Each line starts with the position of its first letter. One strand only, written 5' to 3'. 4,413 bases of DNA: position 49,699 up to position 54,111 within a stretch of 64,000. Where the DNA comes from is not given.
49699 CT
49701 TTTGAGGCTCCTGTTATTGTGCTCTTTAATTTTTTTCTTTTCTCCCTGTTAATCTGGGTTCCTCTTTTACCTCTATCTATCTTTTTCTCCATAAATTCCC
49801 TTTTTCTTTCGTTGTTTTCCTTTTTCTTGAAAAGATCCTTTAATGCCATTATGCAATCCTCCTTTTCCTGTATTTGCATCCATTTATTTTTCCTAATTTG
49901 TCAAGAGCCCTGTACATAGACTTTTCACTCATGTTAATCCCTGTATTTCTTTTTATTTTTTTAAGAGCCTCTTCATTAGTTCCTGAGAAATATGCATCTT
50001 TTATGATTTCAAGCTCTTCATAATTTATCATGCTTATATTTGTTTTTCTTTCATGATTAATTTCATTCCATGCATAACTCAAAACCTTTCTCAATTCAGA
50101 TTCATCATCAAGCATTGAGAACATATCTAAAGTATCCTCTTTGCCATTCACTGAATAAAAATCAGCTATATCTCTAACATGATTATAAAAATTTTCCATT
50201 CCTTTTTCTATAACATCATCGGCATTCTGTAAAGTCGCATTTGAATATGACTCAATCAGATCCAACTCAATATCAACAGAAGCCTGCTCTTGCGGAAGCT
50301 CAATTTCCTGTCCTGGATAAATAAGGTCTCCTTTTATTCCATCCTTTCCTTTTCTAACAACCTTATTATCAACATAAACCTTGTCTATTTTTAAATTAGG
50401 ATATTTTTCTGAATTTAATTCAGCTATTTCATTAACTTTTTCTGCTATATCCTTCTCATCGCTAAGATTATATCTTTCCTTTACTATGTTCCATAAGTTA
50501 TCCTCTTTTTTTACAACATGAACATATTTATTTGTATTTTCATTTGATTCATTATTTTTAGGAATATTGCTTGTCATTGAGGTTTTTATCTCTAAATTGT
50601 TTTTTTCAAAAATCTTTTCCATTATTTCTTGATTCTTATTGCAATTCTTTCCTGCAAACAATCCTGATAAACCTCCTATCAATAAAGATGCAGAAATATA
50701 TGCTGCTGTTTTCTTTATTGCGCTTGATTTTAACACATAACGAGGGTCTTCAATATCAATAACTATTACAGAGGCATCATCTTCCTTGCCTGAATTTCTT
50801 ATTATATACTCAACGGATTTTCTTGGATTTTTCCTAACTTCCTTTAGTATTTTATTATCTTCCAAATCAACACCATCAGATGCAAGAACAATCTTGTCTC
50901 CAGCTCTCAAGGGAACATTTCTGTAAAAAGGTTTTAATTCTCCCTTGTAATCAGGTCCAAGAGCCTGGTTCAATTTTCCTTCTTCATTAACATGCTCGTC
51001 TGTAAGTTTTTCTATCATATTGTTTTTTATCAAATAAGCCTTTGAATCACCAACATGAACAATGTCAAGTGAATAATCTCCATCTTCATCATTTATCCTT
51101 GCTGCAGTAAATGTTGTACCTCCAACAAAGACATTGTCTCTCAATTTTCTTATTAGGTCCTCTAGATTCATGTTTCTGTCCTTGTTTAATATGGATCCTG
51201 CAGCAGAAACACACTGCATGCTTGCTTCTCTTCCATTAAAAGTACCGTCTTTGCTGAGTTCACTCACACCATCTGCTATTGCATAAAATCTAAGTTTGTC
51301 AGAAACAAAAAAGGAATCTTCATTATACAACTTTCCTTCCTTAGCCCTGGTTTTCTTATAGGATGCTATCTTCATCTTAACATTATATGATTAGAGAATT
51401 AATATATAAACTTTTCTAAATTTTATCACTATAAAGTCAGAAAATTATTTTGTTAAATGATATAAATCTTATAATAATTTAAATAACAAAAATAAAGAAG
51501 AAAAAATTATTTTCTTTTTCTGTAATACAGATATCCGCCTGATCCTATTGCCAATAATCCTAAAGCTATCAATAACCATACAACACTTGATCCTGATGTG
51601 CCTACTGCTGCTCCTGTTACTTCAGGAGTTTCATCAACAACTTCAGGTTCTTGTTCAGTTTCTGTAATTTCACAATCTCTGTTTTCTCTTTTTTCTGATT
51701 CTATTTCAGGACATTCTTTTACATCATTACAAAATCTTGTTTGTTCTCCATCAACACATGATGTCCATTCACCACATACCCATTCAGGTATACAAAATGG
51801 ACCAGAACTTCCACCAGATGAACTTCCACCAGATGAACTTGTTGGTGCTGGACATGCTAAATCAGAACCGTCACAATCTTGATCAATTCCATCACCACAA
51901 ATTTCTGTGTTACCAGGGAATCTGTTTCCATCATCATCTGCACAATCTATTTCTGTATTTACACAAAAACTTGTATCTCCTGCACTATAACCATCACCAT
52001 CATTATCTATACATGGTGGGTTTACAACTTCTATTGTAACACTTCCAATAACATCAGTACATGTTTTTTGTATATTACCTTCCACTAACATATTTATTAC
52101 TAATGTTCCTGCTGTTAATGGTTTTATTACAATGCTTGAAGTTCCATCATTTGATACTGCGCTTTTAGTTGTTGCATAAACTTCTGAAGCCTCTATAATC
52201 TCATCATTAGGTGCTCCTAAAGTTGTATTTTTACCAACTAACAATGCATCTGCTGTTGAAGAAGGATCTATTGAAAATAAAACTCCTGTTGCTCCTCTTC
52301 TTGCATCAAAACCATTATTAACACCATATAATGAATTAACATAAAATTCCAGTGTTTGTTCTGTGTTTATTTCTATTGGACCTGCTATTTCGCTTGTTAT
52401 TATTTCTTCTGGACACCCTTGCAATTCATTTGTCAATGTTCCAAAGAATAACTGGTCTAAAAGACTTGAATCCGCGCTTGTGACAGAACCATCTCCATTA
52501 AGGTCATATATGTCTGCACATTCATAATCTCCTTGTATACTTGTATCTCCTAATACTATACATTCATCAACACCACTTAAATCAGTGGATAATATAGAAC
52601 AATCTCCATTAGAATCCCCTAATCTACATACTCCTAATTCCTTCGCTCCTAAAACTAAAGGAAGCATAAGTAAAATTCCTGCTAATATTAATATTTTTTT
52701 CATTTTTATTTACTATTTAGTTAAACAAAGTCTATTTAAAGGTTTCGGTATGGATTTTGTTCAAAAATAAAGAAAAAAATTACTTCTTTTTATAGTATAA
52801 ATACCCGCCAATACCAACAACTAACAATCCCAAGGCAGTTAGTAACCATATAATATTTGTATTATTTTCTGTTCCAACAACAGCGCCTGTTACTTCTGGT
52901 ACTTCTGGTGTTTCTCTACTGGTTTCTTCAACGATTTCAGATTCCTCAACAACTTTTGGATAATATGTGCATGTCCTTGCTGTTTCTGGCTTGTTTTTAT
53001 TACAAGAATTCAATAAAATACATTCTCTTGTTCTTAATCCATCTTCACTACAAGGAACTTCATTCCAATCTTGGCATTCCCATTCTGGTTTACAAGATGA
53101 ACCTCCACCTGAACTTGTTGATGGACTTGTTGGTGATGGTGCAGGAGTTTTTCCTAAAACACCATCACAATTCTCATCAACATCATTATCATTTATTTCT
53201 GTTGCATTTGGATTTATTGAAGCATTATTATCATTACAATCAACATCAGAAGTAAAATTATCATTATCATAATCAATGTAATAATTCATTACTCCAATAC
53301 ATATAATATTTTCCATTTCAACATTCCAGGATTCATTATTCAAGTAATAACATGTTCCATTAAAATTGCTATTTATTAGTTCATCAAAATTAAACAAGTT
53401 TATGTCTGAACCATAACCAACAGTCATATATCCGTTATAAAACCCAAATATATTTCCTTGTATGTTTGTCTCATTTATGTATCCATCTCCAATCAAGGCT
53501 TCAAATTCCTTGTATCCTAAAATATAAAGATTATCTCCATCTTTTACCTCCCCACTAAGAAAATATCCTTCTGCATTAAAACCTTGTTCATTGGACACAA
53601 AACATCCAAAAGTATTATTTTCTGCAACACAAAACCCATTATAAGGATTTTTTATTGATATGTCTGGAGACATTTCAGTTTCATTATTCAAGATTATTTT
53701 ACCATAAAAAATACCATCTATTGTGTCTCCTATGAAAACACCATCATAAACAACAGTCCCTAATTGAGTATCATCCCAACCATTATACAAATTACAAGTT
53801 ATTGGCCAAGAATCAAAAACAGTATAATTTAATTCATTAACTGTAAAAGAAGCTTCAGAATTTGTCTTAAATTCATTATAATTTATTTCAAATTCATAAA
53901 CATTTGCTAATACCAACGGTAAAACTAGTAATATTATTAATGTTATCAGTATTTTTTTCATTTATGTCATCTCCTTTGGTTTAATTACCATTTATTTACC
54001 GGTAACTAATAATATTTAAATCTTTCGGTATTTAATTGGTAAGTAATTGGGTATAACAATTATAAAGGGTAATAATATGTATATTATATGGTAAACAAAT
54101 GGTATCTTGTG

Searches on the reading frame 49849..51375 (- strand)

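Call 16: search_protein_families(library=pfam, proteins=[window:49849-51375:-], max_evalue=0.01)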
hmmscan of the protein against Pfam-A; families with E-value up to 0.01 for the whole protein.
window:49849-51375:- (508 aa): 2 families
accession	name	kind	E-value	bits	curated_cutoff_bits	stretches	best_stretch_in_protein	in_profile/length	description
PF13672.11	PP2C_2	-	0.00015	21.8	24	1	15-174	9-176/209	Protein phosphatase 2C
PF00481.26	PP2C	-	0.0043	17.2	20.3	0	81-128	96-140/255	Protein phosphatase 2C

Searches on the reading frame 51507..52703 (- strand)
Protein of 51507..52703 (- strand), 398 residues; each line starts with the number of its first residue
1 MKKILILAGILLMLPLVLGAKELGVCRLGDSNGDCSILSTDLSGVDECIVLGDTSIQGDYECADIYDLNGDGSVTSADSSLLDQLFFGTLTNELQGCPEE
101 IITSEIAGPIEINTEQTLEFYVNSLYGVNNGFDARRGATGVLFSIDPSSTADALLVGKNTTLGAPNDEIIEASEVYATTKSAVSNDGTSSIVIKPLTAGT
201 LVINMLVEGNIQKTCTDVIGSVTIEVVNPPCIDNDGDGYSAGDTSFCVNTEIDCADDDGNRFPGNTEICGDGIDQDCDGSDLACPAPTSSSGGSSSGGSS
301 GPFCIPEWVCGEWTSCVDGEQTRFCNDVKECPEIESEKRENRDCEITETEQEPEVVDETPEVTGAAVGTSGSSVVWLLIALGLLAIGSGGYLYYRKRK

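Call 6: search_protein_families(library=pfam, proteins=[window:51507-52703:-], max_evalue=1)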
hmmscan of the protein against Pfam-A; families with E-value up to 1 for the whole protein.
window:51507-52703:- (398 aa): 3 families
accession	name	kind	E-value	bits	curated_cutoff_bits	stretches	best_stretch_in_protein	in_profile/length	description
PF00404.24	Dockerin_1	-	2.1e-06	28.3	22.9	1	28-84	1-54/57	Dockerin type I domain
PF11617.13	Cu-binding_MopE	-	3.9e-06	27.4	27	1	253-280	1-27/30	Putative metal-binding motif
PF00746.26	Gram_pos_anchor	-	0.051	14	20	1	378-398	20-40/43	LPXTG cell wall anchor motif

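Call 7: search_protein_families(library=ncbifam, proteins=[window:51507-52703:-], max_evalue=1)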
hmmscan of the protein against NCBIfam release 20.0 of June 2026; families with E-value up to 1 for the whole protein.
window:51507-52703:- (398 aa): 2 families
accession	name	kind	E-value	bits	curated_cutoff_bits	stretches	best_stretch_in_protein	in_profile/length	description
NF058670.1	sorting_LPXTATN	domain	0.0071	16.6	32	1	376-397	11-32/32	LPxTATN C-terminal sorting signal domain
TIGR01167.1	LPXTG_anchor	domain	0.012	16.2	15.9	1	371-398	6-33/34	LPXTG cell wall anchor domain-containing protein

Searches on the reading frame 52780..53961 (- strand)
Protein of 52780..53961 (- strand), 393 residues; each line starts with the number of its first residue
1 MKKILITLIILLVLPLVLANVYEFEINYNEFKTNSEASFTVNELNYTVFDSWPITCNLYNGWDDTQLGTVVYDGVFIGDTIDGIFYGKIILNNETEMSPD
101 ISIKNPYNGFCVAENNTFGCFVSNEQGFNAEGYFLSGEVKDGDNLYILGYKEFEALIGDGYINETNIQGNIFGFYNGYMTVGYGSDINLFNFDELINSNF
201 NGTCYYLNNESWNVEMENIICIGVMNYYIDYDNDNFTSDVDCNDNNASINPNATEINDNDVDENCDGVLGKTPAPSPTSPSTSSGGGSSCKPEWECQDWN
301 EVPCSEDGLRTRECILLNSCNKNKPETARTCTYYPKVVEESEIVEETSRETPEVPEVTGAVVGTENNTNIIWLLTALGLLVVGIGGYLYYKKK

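Call 6: search_protein_families(library=pfam, proteins=[window:52780-53961:-], max_evalue=1)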
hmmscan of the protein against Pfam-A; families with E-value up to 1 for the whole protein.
window:52780-53961:- (393 aa): 2 families
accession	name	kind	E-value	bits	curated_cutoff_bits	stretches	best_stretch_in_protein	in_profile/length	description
PF11617.13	Cu-binding_MopE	-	1.3e-08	35.4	27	1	241-268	1-27/30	Putative metal-binding motif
PF00746.26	Gram_pos_anchor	-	0.039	14.3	20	1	374-393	20-39/43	LPXTG cell wall anchor motif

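Call 7: search_protein_families(library=ncbifam, proteins=[window:52780-53961:-], max_evalue=1)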
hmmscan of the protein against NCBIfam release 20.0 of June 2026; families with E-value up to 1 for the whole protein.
window:52780-53961:- (393 aa): 4 families
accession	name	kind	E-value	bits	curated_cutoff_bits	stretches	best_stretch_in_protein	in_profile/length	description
NF053819.1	EF0750_LPXTG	subfamily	0.0051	17.3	47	1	1-42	1-43/105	EF2685/EF0750 family sortase-dependent surface protein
TIGR01167.1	LPXTG_anchor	domain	0.053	14.2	15.9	1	372-393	11-32/34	LPXTG cell wall anchor domain-containing protein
NF052318.1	T9SS_sortase_N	equivalog_domain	0.1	12.7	40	1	1-50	1-52/140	type IX secretion system sortase PorU, long form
NF058670.1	sorting_LPXTATN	domain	0.18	12.2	32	1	372-393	11-32/32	LPxTATN C-terminal sorting signal domain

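Call 11: find_homologous_proteins(query=window:52780-53961:-, max_evalue=0.01)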
Query window:52780-53961:- (393 aa): 55 proteins with E <= 0.01 among 4161 candidates.
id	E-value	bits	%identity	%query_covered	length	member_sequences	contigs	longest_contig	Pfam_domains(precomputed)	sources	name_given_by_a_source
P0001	1.9e-262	888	99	100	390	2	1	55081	PF11617.14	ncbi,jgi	-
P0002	1.9e-30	124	69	10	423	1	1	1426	PF11617.14,PF18962.8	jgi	-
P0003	2.4e-27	114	58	13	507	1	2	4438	PF11617.14,PF13442.12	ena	-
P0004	7.7e-26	109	57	11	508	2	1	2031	PF11617.14,PF18998.7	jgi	jgi:hypothetical protein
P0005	6.8e-25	106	56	12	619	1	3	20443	PF11617.14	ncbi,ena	ncbi:MAG: putative metal-binding motif-containing protein [Saprospiraceae bacterium]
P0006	1.7e-24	105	53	12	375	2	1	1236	PF11617.14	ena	-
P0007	9.2e-24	102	71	10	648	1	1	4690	PF11617.14,PF15892.12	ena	-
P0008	1.1e-23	102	64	12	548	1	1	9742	PF11617.14,PF07648.21,PF00050.27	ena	-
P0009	1.2e-22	99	65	12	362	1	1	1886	PF11617.14,PF18962.8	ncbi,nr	ncbi:MAG TPA: MopE-related protein, partial [Saprospiraceae bacterium]|nr:MopE-related protein [Sapr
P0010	1.4e-22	98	67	12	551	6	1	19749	PF11617.14,PF07648.21,PF00050.27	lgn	-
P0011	1.8e-21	95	36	51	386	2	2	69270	PF11617.14,PF00404.25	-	-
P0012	4.5e-19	87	68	10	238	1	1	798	PF11617.14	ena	-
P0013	5.5e-19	86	58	11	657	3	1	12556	PF11617.14,PF13620.13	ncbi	-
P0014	2.6e-18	84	44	31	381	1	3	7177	PF11617.14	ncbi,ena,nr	ncbi:putative metal-binding motif-containing protein [Candidatus Woesearchaeota archaeon]|nr:putativ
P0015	9.0e-18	82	53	13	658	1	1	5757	PF13715.13,PF11617.14,PF13620.13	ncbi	-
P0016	4.2e-16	77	58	13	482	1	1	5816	PF02412.24,PF11617.14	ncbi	-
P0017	9.7e-14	69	43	23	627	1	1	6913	PF11617.14,PF14522.12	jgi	-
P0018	3.4e-13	67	33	33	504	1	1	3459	PF11617.14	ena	-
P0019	5.7e-13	67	28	24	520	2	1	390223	PF11617.14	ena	-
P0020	1.1e-10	59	60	13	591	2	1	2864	PF11617.14,PF19077.7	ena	-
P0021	2.7e-10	58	53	12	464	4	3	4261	PF11617.14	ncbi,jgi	jgi:hypothetical protein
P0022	3.2e-10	58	60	10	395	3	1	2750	PF11617.14,PF00353.26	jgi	jgi:hypothetical protein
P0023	5.0e-10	57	58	13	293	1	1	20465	PF11617.14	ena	-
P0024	7.3e-10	56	56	10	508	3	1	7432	PF11617.14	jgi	-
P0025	9.9e-10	56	50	12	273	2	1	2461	PF11617.14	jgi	jgi:hypothetical protein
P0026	5.7e-9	53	59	10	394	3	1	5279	PF11617.14,PF00353.26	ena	-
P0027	8.7e-9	53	44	14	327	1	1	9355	PF11617.14,PF00353.26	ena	-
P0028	6.7e-8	50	59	7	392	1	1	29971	PF11617.14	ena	-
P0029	7.4e-8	50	54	9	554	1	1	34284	PF11617.14,PF00353.26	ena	-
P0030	1.9e-7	48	51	16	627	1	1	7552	PF11617.14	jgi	jgi:hypothetical protein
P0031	6.9e-6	43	49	13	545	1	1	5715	PF11617.14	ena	-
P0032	1.1e-5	43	46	12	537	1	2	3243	PF04151.22,PF11617.14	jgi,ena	jgi:hypothetical protein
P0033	1.1e-5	43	62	7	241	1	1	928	PF11617.14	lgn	-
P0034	1.2e-5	43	50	9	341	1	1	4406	PF11617.14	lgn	-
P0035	1.8e-5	42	37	11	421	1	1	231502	PF11617.14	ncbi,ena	-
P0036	2.0e-5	42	70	9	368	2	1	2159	PF11617.14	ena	-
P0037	4.4e-5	41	54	11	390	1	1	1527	PF11617.14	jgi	-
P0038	5.4e-5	40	57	11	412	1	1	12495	PF11617.14,PF18962.8,PF18911.7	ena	-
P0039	8.8e-5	40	37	13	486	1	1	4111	PF11617.14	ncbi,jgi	-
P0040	2.6e-4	38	57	13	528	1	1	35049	PF11617.14,PF14522.12,PF22113.2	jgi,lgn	jgi:hypothetical protein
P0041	3.3e-4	38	69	7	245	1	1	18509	PF11617.14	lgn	-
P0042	3.7e-4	38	64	11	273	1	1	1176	PF00754.32,PF11617.14,PF22633.4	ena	-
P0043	7.4e-4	37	45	12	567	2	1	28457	PF11617.14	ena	-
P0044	1.2e-3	36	50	14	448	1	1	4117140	PF11617.14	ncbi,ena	-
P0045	2.4e-3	35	44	11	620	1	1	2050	PF11617.14,PF18962.8,PF19081.7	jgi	jgi:hypothetical protein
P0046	2.5e-3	35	40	12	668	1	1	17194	PF11617.14,PF18962.8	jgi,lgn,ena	-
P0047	2.6e-3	35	45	16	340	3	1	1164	PF11617.14,PF18962.8,PF18911.7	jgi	jgi:hypothetical protein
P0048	3.3e-3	34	57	11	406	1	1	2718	PF11617.14,PF18962.8,PF18911.7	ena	-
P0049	3.6e-3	34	45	16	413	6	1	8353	PF11617.14,PF18962.8,PF18911.7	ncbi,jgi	jgi:hypothetical protein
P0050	3.7e-3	34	63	10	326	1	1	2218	PF11617.14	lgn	-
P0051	4.0e-3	34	57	11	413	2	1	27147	PF11617.14,PF18962.8,PF18911.7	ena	-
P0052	4.2e-3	34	57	11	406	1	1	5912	PF11617.14,PF18962.8,PF18911.7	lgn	-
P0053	4.6e-3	34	57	11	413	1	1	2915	PF11617.14,PF18962.8,PF18911.7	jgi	jgi:hypothetical protein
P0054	4.8e-3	34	57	11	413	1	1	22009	PF11617.14,PF18962.8,PF18911.7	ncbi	-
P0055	4.8e-3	34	45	16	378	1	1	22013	PF11617.14,PF18962.8,PF18911.7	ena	-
